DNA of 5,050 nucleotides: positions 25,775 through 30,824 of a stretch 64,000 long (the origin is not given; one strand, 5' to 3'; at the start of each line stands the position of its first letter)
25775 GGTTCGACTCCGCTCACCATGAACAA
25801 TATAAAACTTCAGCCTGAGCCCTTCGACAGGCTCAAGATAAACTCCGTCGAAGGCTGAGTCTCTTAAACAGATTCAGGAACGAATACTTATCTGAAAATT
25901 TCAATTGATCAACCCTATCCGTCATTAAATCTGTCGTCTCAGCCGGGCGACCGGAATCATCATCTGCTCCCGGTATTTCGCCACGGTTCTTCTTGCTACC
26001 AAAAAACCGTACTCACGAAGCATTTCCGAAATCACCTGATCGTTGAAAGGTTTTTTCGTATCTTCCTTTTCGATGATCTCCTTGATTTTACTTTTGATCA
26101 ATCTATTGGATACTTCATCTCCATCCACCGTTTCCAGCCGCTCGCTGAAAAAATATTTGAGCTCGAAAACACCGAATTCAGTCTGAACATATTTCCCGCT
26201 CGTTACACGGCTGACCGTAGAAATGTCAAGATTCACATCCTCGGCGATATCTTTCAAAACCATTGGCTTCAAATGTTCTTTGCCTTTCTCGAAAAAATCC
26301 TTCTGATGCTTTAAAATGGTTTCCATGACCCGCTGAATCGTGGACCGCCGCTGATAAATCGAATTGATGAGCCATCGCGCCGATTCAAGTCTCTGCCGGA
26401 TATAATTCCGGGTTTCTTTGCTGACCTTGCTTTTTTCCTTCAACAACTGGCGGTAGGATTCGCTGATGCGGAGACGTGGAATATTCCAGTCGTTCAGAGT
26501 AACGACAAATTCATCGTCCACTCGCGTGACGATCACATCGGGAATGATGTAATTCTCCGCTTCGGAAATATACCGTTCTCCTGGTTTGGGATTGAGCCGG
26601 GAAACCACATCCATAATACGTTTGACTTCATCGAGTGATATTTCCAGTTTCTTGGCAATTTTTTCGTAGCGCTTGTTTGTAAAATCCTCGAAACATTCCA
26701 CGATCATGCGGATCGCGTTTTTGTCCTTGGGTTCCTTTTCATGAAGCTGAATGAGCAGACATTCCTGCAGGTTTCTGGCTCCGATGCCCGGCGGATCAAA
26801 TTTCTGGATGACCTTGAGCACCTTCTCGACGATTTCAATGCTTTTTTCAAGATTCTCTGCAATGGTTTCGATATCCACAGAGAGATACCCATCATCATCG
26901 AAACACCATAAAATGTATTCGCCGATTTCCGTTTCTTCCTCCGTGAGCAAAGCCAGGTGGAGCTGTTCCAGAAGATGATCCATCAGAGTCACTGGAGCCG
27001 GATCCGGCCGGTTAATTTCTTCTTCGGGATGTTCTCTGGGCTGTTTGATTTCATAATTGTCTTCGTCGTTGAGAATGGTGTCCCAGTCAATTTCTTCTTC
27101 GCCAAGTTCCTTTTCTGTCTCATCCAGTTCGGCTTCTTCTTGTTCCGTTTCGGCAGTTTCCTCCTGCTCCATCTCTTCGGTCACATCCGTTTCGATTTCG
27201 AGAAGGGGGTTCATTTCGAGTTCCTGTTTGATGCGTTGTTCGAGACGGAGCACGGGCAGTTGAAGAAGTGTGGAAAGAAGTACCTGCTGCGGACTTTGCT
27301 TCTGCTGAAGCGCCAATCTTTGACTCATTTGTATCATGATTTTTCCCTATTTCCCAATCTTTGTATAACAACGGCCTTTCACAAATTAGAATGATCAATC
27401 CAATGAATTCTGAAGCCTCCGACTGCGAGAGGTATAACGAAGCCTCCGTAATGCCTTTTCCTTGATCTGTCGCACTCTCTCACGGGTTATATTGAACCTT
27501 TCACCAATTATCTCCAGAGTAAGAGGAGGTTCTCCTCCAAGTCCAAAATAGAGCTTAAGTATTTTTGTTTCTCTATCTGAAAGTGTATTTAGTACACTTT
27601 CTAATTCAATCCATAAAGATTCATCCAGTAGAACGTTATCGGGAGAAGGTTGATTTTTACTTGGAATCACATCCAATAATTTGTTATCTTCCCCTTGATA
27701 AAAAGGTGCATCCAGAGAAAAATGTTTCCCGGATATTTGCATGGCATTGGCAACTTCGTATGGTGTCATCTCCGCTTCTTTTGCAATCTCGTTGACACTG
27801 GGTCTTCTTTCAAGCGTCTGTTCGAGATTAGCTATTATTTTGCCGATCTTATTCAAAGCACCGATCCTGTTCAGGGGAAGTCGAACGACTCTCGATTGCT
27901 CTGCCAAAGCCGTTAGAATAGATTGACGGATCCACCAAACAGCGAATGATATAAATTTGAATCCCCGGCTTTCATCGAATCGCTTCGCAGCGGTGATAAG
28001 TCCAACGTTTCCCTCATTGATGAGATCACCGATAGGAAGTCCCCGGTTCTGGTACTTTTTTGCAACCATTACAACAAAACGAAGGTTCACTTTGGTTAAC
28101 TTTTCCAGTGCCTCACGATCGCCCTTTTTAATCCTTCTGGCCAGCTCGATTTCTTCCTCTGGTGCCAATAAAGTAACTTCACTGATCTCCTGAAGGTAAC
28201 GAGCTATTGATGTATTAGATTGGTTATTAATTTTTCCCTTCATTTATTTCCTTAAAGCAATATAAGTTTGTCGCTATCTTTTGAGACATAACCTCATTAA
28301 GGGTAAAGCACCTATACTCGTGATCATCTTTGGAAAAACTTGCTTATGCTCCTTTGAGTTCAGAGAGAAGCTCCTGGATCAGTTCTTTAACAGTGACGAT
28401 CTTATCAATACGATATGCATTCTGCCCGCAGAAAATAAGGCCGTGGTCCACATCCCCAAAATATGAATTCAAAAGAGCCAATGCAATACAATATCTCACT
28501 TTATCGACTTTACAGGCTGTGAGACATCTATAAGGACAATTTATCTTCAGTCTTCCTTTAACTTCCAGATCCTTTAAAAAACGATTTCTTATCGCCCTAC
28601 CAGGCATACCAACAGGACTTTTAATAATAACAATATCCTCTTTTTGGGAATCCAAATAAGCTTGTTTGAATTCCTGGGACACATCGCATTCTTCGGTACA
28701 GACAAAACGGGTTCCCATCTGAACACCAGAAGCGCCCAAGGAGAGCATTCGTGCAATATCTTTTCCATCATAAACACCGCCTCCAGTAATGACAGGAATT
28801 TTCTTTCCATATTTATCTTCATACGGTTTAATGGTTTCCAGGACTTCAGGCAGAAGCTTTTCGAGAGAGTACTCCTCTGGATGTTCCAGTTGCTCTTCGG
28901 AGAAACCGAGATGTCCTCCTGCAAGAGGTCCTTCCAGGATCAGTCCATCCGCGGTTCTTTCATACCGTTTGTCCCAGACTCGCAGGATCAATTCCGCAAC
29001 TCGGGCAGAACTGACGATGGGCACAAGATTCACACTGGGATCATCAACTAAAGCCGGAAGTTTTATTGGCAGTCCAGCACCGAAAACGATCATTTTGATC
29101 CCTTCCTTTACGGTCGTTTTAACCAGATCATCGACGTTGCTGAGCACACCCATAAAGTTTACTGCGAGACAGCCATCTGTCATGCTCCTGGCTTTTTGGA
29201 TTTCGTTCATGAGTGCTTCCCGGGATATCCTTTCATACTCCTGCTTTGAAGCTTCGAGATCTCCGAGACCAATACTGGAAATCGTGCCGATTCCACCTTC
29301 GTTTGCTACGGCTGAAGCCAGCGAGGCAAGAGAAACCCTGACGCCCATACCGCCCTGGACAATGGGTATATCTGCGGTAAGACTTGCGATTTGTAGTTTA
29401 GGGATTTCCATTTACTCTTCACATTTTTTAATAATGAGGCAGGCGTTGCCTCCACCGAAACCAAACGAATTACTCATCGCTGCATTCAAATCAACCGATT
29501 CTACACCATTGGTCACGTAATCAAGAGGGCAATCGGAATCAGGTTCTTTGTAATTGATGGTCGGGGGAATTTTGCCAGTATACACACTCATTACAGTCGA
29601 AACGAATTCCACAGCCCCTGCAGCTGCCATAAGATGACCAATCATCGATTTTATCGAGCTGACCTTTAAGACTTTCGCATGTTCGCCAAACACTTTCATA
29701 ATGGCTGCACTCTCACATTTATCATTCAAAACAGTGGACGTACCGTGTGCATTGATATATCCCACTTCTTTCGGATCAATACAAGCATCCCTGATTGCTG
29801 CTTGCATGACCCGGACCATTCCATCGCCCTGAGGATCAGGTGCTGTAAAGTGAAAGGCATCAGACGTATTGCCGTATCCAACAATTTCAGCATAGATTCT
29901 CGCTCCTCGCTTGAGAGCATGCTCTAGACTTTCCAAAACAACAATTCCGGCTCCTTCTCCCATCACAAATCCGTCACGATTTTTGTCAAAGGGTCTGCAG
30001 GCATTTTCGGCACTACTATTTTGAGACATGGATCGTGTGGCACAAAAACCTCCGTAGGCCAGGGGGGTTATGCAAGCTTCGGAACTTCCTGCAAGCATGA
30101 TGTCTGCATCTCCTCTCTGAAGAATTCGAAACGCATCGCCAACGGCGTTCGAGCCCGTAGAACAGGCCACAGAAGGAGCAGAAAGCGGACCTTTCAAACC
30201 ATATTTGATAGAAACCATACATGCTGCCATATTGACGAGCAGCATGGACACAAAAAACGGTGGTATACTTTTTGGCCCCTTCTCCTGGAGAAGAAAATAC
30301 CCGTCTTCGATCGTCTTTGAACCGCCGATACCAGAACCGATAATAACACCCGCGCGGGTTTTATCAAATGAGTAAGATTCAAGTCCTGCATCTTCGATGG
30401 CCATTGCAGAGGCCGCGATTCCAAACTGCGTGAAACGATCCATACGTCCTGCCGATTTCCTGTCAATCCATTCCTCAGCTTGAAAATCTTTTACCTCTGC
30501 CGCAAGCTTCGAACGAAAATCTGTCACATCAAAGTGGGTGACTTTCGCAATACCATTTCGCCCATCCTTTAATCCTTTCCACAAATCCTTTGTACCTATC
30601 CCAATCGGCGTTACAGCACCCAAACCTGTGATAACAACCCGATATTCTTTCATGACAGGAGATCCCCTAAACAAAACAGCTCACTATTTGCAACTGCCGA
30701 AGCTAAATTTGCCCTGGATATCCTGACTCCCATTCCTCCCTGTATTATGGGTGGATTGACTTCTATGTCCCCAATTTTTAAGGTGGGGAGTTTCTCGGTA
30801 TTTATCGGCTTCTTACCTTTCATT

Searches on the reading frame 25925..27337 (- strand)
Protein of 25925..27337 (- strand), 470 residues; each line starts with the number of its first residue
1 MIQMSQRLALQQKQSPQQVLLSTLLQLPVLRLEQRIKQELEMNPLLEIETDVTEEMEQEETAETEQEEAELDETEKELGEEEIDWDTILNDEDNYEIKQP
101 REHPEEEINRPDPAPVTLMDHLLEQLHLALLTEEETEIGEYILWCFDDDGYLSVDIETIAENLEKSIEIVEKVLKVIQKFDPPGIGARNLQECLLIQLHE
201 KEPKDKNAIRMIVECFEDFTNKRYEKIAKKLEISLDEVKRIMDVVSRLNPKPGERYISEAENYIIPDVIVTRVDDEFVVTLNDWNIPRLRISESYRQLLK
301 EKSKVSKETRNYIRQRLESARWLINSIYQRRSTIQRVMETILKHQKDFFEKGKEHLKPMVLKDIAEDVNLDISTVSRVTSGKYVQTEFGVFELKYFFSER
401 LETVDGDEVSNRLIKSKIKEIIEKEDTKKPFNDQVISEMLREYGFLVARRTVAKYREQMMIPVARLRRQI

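Call 54: search_protein_families(library=ncbifam, proteins=[window:25925-27337:-], max_evalue=1e-10)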
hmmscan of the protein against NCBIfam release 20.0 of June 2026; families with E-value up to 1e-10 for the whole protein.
window:25925-27337:- (470 aa): 7 families
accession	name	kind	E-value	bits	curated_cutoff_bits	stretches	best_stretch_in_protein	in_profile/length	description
TIGR02395.1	rpoN_sigma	equivalog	7.1e-134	447.1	277.35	1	10-468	3-434/434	RNA polymerase factor sigma-54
NF004595.0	PRK05932.1-2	equivalog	1.3e-125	420.1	513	1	4-470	9-483/484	RNA polymerase factor sigma-54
NF009118.0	PRK12469.1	subfamily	3.9e-116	388.8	396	1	2-470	7-481/483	RNA polymerase factor sigma-54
NF004598.0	PRK05932.1-5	equivalog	4e-106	355.8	621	1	56-469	90-503/504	RNA polymerase factor sigma-54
NF004596.0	PRK05932.1-3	subfamily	8.2e-105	351.7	499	1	105-468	142-505/515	RNA polymerase factor sigma-54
NF004597.0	PRK05932.1-4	equivalog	1.4e-99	333.8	817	1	3-469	8-475/477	RNA polymerase factor sigma-54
NF004602.0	PRK05932.2-4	equivalog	7.1e-63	212.9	506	1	8-469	7-410/416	RNA polymerase factor sigma-54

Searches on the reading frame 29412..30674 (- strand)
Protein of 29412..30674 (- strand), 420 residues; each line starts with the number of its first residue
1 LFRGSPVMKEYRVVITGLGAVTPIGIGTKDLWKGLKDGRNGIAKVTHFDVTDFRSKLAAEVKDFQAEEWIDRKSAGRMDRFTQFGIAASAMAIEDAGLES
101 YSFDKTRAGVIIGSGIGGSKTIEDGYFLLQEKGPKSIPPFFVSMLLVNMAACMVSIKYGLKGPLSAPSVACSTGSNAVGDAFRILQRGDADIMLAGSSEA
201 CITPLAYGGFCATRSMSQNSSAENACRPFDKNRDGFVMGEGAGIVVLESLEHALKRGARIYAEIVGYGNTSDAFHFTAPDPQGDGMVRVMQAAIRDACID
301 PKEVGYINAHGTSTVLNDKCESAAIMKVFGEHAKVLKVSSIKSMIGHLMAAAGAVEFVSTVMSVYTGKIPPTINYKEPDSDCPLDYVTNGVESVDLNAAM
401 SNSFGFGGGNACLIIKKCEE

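Call 54: search_protein_families(library=ncbifam, proteins=[window:29412-30674:-], max_evalue=1e-10)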
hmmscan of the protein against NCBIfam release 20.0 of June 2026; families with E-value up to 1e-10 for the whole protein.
window:29412-30674:- (420 aa): 19 families
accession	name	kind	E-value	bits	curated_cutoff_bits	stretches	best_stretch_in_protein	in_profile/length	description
TIGR03150.1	fabF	equivalog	9.9e-175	581.1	493.75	1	12-416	2-407/407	beta-ketoacyl-ACP synthase II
NF005589.0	PRK07314.1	subfamily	3.5e-172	572.8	387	1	9-418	2-412/413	beta-ketoacyl-ACP synthase II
NF004970.0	PRK06333.1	subfamily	3.6e-148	493.9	525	1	8-419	1-423/424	beta-ketoacyl-ACP synthase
NF006274.0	PRK08439.1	equivalog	1.2e-132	442.6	621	1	12-417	3-405/406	beta-ketoacyl-ACP synthase II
NF006434.0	PRK08722.1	equivalog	4.8e-131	437.4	759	1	8-417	1-413/414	beta-ketoacyl-ACP synthase II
NF006587.0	PRK09116.1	equivalog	1.1e-98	330.7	470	1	12-418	3-407/408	beta-ketoacyl-ACP synthase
NF005076.0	PRK06501.1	equivalog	3.7e-92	309.4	629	1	146-417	150-422/425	beta-ketoacyl-ACP synthase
NF005935.0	PRK07967.1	equivalog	4.5e-91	305.7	630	1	12-419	3-405/406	beta-ketoacyl-ACP synthase I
NF005916.1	PRK07910.1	equivalog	2.9e-86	290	560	1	12-415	13-415/418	KasA/KasB family beta-ketoacyl-ACP synthase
NF005490.0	PRK07103.1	equivalog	6.4e-73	246.2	445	1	10-418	3-413/414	polyketide beta-ketoacyl:acyl carrier protein synthase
NF006618.0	PRK09185.1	subfamily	6e-72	242.8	407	1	12-417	4-392/394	beta-ketoacyl-ACP synthase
NF004618.0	PRK05952.1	equivalog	2.2e-71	240.8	455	1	12-417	3-382/384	beta-ketoacyl-ACP synthase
NF058662.1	cispenta_AmcF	equivalog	2.9e-67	227.3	325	1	167-416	125-368/369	cispentacin biosynthesis acyltransferase subunit AmcF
NF045894.1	PKS_plus_SDR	equivalog_domain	1.2e-48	165.6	1740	1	70-417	79-426/1515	type I polyketide synthase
NF040607.1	mycolic_Pks13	equivalog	1.2e-48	165.5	2100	1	60-418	166-526/1680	polyketide synthase Pks13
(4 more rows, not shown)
